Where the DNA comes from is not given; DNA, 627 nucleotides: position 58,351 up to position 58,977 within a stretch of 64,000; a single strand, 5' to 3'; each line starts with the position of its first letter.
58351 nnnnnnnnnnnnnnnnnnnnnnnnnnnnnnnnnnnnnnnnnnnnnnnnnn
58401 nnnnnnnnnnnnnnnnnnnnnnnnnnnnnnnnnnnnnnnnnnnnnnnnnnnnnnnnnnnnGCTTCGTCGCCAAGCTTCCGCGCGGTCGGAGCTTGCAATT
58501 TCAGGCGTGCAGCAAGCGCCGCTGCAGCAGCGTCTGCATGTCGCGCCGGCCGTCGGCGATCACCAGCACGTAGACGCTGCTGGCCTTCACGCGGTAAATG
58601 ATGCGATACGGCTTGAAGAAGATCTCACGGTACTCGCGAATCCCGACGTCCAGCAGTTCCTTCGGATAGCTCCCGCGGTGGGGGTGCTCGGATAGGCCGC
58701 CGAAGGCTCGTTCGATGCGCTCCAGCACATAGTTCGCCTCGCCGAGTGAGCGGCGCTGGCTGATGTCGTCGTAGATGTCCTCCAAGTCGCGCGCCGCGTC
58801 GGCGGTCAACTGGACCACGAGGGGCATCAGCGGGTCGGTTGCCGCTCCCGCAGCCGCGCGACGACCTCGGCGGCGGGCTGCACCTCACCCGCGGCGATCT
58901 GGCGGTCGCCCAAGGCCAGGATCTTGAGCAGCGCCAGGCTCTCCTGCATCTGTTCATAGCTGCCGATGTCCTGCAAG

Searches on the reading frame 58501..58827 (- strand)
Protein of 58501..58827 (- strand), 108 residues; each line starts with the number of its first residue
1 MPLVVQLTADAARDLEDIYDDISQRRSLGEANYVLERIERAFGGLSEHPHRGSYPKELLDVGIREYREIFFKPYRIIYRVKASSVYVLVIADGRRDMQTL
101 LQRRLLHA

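Call 71: search_protein_families(library=pfam, proteins=[window:58501-58827:-], max_evalue=0.001)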
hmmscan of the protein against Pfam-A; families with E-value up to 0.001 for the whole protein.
window:58501-58827:- (108 aa): 1 family
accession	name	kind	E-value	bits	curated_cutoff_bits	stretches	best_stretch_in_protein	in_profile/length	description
PF05016.21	ParE_toxin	-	5.8e-17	62.5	23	1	5-97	1-89/89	ParE toxin of type II toxin-antitoxin system, parDE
